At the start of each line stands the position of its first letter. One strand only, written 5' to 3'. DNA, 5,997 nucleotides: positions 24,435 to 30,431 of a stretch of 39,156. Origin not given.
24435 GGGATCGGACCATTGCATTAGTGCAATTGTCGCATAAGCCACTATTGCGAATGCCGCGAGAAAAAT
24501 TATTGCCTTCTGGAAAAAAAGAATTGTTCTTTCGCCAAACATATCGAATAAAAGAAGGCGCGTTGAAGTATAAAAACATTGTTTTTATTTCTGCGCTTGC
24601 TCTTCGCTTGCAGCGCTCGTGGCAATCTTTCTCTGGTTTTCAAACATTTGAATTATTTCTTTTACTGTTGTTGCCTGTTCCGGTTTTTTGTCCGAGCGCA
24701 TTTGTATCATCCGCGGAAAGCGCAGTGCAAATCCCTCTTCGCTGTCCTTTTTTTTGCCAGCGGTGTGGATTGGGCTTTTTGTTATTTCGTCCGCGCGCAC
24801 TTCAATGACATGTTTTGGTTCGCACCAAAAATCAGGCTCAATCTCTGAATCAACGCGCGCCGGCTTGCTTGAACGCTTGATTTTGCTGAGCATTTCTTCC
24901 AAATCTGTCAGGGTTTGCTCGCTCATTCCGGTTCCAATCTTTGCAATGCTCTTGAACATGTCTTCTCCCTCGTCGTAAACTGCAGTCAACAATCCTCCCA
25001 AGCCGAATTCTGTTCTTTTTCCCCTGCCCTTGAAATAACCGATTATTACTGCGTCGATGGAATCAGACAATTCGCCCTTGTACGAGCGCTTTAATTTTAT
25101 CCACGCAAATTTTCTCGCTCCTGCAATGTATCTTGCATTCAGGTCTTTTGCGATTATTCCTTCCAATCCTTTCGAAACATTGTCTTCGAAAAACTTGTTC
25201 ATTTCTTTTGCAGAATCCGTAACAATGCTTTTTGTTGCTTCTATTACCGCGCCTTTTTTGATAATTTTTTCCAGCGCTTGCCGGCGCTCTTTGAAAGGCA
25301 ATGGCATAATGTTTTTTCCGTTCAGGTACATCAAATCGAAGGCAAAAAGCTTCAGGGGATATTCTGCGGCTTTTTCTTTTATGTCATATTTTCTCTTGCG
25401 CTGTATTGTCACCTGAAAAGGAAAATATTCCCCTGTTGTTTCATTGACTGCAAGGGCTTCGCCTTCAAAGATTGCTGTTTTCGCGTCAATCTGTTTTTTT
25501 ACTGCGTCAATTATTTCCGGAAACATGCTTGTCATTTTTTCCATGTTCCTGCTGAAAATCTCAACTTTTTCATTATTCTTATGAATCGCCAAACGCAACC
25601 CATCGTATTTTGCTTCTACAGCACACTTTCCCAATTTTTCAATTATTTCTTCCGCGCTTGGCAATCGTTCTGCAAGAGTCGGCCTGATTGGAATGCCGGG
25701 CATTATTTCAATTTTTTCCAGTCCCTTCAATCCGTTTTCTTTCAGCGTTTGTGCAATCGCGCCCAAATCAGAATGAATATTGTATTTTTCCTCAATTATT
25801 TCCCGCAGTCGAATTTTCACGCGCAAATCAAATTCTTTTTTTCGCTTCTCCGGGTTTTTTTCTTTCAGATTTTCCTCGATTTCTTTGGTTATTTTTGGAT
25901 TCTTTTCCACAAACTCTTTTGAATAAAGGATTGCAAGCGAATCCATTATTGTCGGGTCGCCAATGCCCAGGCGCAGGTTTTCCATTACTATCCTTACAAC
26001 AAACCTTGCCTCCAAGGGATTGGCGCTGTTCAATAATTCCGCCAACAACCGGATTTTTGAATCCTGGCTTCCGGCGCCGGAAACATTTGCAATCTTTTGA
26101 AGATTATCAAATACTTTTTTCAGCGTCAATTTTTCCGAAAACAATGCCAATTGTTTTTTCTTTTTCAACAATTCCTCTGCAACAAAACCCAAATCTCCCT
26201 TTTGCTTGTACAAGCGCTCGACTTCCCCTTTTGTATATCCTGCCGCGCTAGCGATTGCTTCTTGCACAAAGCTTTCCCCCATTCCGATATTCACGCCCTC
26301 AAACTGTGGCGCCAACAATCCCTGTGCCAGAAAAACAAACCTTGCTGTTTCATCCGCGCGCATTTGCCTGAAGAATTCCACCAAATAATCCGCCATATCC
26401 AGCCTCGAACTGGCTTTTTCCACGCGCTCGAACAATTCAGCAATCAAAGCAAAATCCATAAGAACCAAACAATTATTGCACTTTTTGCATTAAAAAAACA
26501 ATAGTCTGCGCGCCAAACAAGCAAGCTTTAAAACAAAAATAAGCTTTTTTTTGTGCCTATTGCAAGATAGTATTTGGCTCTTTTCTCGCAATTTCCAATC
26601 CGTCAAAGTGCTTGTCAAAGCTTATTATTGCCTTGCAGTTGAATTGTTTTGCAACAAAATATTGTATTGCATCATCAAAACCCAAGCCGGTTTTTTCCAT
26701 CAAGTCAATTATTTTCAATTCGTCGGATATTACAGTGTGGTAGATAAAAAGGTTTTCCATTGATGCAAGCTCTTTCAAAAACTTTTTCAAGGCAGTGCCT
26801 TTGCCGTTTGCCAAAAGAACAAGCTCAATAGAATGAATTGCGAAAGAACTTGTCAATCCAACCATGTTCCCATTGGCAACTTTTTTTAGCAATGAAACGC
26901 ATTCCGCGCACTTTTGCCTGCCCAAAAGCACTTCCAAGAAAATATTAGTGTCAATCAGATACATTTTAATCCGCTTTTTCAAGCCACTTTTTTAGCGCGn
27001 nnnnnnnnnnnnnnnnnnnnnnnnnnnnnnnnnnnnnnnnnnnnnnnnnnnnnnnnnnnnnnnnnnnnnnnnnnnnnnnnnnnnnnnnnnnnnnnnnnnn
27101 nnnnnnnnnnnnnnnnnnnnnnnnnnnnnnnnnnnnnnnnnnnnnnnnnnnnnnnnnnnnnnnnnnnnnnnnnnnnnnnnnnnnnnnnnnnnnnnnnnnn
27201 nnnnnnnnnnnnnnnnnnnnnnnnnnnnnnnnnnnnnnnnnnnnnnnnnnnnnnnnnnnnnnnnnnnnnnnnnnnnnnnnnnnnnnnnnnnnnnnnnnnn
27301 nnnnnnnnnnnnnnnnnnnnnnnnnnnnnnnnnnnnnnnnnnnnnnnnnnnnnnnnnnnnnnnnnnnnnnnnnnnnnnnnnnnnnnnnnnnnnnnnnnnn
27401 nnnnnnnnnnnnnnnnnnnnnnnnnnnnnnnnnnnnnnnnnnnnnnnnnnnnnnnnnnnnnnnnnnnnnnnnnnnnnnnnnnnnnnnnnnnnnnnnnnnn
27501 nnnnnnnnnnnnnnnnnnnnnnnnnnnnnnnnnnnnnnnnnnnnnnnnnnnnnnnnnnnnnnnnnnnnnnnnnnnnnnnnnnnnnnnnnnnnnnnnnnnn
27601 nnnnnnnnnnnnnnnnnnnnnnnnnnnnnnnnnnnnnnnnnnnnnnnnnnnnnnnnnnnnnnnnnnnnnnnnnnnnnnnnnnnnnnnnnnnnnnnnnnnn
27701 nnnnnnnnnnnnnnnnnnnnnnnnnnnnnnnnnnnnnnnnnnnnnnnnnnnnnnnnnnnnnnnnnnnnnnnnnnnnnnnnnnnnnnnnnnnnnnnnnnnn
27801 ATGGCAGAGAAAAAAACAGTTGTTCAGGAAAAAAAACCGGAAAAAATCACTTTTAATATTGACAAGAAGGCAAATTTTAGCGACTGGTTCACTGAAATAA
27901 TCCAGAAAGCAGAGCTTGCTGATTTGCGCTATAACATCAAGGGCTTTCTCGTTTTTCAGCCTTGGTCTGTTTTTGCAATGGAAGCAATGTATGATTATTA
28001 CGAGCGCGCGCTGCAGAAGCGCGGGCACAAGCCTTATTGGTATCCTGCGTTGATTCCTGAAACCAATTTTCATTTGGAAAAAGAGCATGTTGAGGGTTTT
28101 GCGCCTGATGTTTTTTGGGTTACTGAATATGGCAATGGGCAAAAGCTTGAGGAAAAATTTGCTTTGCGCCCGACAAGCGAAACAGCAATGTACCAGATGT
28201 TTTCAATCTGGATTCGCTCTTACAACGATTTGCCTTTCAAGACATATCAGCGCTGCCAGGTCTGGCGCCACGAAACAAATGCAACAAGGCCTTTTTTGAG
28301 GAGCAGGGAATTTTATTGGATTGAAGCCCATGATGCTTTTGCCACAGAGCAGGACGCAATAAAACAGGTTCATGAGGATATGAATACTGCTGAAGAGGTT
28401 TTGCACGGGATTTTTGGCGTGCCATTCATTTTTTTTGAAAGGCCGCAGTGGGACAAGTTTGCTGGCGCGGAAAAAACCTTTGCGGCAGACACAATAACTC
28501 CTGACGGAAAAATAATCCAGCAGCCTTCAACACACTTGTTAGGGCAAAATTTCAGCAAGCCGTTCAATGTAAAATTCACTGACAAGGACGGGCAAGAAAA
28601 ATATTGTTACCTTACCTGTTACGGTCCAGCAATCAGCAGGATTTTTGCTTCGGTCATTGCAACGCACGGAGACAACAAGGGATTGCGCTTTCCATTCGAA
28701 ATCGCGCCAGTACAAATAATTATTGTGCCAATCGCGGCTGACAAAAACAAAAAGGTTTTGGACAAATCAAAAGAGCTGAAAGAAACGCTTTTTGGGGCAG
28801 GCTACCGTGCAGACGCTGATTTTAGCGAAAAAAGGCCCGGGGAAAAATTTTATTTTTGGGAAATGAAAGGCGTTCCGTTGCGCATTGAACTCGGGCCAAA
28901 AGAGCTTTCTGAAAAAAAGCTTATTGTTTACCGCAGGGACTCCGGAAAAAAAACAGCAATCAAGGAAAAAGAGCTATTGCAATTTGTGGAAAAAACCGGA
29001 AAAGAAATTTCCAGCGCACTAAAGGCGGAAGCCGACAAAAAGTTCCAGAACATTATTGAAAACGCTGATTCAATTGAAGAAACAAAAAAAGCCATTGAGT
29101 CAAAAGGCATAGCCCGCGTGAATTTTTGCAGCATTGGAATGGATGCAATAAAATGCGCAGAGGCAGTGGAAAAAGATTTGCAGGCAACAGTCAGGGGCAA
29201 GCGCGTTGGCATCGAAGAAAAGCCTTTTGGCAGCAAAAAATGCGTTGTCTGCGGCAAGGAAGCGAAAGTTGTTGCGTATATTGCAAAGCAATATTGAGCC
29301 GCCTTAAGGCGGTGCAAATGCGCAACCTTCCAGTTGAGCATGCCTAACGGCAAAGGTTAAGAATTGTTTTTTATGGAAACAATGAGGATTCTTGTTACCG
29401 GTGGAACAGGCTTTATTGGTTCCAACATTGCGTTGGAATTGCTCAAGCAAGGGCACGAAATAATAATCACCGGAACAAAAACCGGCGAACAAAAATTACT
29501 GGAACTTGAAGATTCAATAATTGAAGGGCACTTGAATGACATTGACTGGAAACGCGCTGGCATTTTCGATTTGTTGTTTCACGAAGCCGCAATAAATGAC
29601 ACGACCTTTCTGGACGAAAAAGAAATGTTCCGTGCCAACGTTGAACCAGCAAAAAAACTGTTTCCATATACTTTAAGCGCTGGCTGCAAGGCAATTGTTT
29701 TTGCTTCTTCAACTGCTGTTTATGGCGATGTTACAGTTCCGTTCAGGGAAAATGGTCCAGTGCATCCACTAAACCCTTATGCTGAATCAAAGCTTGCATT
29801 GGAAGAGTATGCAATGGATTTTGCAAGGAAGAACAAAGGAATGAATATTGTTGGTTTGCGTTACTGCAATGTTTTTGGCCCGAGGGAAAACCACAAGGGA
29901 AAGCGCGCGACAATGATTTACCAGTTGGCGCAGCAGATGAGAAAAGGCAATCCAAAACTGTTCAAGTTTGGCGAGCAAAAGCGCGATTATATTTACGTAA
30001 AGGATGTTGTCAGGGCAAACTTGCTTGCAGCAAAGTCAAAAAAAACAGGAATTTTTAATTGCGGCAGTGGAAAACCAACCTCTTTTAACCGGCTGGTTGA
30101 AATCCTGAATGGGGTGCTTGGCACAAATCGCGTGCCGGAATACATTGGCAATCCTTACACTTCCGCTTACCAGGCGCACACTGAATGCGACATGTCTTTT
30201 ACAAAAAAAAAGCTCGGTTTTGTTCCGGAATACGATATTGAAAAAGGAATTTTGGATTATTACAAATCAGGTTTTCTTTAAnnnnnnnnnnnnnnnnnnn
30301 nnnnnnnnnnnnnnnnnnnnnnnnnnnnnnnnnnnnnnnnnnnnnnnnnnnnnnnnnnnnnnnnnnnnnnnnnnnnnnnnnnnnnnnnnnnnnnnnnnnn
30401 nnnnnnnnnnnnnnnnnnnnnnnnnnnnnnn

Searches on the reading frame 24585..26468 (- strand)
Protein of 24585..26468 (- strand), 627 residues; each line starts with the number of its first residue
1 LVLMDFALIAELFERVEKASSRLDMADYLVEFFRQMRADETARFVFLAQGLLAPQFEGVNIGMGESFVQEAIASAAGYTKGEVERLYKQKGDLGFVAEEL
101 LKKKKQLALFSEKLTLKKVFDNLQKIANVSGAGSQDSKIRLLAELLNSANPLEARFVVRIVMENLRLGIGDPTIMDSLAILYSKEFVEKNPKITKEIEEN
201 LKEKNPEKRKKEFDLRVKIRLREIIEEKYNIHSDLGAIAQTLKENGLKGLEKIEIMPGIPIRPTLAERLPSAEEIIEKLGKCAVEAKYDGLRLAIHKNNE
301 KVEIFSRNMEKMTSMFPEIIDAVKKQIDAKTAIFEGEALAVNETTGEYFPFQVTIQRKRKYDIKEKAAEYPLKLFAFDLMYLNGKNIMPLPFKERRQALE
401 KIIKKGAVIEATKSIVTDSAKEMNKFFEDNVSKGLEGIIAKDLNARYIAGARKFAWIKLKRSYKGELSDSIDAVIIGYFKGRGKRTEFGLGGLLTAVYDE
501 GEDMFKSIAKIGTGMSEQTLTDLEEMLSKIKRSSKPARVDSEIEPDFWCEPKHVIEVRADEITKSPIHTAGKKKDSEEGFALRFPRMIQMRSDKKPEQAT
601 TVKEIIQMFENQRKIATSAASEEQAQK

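Call 61: search_protein_families(library=pfam, proteins=[window:24585-26468:-], max_evalue=0.001)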
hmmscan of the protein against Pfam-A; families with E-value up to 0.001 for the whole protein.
window:24585-26468:- (627 aa): 4 families
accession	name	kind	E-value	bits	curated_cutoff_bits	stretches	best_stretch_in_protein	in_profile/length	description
PF01068.26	DNA_ligase_A_M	-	3.3e-55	187.4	26.2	1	263-460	1-204/204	ATP dependent DNA ligase domain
PF04675.19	DNA_ligase_A_N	-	5.1e-45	154.2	24.6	1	6-179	2-174/174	DNA ligase N terminus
PF04679.21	DNA_ligase_A_C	-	3.8e-20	72.5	27.5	1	489-594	4-94/94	ATP dependent DNA ligase C terminal region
PF09414.15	RNA_ligase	-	4.9e-07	30.5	27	1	282-459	3-170/171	RNA ligase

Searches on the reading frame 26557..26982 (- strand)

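Call 61: search_protein_families(library=pfam, proteins=[window:26557-26982:-], max_evalue=0.001)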
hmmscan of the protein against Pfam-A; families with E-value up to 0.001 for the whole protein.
window:26557-26982:- (141 aa): 2 families
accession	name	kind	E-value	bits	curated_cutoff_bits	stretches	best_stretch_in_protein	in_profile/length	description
PF01850.27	PIN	-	1e-10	42.7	23.6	1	8-127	1-115/120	PIN domain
PF13470.12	PIN_3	-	4.4e-07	31.1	27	1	8-125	2-115/115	PIN domain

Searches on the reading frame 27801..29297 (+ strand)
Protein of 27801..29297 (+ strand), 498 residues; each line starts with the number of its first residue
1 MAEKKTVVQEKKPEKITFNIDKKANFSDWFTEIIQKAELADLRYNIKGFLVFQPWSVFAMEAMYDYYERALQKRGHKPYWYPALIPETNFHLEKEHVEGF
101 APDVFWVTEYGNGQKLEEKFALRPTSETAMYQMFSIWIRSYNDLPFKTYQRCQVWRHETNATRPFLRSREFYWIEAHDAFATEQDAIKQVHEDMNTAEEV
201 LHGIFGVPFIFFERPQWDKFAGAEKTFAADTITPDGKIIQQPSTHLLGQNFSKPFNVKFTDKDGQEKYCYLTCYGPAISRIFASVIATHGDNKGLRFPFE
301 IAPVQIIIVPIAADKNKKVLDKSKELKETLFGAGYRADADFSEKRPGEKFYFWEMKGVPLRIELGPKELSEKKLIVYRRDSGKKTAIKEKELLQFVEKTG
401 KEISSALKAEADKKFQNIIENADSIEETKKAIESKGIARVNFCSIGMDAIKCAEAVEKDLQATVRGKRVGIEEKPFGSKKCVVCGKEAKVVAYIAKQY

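Call 62: search_protein_families(library=pfam, proteins=[window:27801-29297:+], max_evalue=0.001)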
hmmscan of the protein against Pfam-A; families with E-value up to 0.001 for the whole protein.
window:27801-29297:+ (498 aa): 3 families
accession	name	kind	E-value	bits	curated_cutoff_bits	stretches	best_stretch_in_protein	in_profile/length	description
PF00587.30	tRNA-synt_2b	-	1.1e-28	101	29.3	1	114-288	5-178/179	tRNA synthetase class II core domain (G, H, P, S and T)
PF03129.25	HGTP_anticodon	-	2e-17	63.6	21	1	305-398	1-93/94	Anticodon binding domain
PF09180.16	ProRS-C_1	-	4e-11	43.3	31.5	1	425-498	1-71/71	Prolyl-tRNA synthetase, C-terminal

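Call 84: find_homologous_proteins(query=window:27801-29297:+, max_evalue=1e-80)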
Query window:27801-29297:+ (498 aa): 6437 proteins with E <= 1e-80 among 8000 candidates; the best 120 are listed.
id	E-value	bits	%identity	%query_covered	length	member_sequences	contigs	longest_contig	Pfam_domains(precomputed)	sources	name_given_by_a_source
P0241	0.0e+0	1144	100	100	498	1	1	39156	PF03129.26,PF00587.31,PF09180.17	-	-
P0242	1.0e-275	933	80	98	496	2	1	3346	PF03129.26,PF00587.31,PF09180.17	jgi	-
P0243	1.7e-258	876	74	100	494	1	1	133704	PF03129.26,PF00587.31,PF09180.17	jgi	jgi:prolyl-tRNA synthetase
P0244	5.1e-255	865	75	98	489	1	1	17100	PF03129.26,PF00587.31,PF09180.17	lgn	-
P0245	7.4e-255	864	74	98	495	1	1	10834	PF03129.26,PF00587.31,PF09180.17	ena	-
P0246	1.9e-251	853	72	98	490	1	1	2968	PF03129.26,PF00587.31,PF09180.17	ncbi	-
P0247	1.6e-241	820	71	99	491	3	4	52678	PF03129.26,PF00587.31,PF09180.17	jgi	-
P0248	1.8e-240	817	71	97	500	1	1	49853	PF03129.26,PF00587.31,PF09180.17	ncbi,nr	ncbi:MAG: proline--tRNA ligase [Candidatus ainarchaeum sp.]|nr:proline--tRNA ligase [Candidatus aina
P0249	4.0e-240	816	71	99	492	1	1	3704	PF03129.26,PF00587.31,PF09180.17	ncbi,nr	ncbi:MAG: proline--tRNA ligase [Candidatus Diapherotrites archaeon]|nr:proline--tRNA ligase [Candida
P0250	1.2e-234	798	68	100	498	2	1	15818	PF03129.26,PF00587.31,PF09180.17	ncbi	-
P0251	2.1e-234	797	71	98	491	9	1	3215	PF03129.26,PF00587.31,PF09180.17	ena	-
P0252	1.5e-233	794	68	99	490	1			PF03129.26,PF00587.31,PF09180.17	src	-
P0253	2.5e-233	793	70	98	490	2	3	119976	PF03129.26,PF00587.31,PF09180.17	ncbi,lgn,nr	ncbi:MAG: proline--tRNA ligase [Candidatus Diapherotrites archaeon]|nr:proline--tRNA ligase [Candida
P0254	1.2e-231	788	69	97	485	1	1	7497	PF03129.26,PF00587.31,PF09180.17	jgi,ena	-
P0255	8.8e-230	782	67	98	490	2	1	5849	PF03129.26,PF00587.31,PF09180.17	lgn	-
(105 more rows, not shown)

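Call 85: find_encoding_contigs(protein=P0243, flank=10000, max_places=2)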
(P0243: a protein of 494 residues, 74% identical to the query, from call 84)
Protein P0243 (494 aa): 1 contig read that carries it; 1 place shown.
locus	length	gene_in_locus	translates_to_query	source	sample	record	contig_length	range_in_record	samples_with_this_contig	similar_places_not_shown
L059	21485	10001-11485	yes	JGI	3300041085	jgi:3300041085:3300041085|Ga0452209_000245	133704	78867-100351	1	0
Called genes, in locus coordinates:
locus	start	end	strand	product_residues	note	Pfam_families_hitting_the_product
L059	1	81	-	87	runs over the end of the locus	-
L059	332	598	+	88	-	-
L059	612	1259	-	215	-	-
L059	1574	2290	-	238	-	PF01978:TrmB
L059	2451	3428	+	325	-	PF13379:NMT1_2, PF09084:NMT1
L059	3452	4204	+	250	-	PF00528:BPD_transp_1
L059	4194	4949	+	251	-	PF00005:ABC_tran, PF13304:AAA_21 (faint)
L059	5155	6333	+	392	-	PF00535:Glycos_transf_2 (faint)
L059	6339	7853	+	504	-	PF22422:MGH1-like_GH, PF01204:Trehalase (weak)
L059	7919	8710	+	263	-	PF05116:S6PP (faint), PF08282:Hydrolase_3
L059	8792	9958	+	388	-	PF00535:Glycos_transf_2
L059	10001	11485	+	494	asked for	PF00587:tRNA-synt_2b, PF03129:HGTP_anticodon, PF09180:ProRS-C_1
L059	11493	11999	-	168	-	PF13420:Acetyltransf_4 (weak), PF13673:Acetyltransf_10, PF00583:Acetyltransf_1, PF13508:Acetyltransf_7, PF08445:FR47 (weak)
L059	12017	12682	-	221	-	PF11848:DUF3368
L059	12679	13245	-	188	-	-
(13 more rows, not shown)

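Call 86: find_encoding_contigs(protein=P0242, flank=3000, max_places=2)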
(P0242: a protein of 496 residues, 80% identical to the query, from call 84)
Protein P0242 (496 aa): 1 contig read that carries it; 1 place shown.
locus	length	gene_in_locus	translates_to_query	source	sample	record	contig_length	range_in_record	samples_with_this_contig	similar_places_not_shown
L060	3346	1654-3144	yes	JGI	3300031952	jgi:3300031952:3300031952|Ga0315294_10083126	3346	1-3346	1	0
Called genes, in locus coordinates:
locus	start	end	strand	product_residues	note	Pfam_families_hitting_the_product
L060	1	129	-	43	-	?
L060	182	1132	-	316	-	PF04055:Radical_SAM, PF08608:Wyosine_form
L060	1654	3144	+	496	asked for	PF00587:tRNA-synt_2b, PF03129:HGTP_anticodon, PF09180:ProRS-C_1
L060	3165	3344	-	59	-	?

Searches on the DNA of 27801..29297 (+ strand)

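Call 88: search_rna_families(sources=[L059, L060], threshold=gathering)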
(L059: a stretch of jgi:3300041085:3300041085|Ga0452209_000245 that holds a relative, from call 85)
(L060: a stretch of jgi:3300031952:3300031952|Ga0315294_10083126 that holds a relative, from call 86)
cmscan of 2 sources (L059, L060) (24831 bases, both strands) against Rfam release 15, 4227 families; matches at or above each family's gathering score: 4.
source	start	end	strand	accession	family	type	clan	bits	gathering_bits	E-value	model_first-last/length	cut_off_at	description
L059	1343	1415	+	RF00005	tRNA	Gene; tRNA;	CL00001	62.2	29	1.7e-11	1-71/71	no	tRNA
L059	156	242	-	RF00005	tRNA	Gene; tRNA;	CL00001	56.4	29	6.7e-10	1-71/71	no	tRNA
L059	1472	1545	+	RF00005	tRNA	Gene; tRNA;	CL00001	54.5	29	2.2e-09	1-71/71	no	tRNA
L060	1421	1546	+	RF00005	tRNA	Gene; tRNA;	CL00001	40.9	29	1.2e-05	1-71/71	no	tRNA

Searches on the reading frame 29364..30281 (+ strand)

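Call 62: search_protein_families(library=pfam, proteins=[window:29364-30281:+], max_evalue=0.001)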
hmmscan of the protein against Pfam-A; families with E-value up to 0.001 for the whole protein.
window:29364-30281:+ (305 aa): 6 families
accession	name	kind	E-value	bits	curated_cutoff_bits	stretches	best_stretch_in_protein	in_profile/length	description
PF01370.27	Epimerase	-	1.9e-48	165.4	20.9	1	9-234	1-240/240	NAD dependent epimerase/dehydratase family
PF16363.11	GDP_Man_Dehyd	-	4.2e-30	105.8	27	2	109-296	122-329/332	GDP-mannose 4,6 dehydratase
PF01073.25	3Beta_HSD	-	3e-16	59.7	22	1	10-225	1-231/280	3-beta hydroxysteroid dehydrogenase/isomerase family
PF04321.23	RmlD_sub_bind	-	9.3e-10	38.5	27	1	7-185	1-164/287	RmlD substrate binding domain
PF02719.21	Polysacc_synt_2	-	4.1e-07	29.9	20.2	1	9-248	1-243/293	Polysaccharide biosynthesis protein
PF07993.18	NAD_binding_4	-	1.5e-06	28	20.1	0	11-33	1-23/258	Male sterility protein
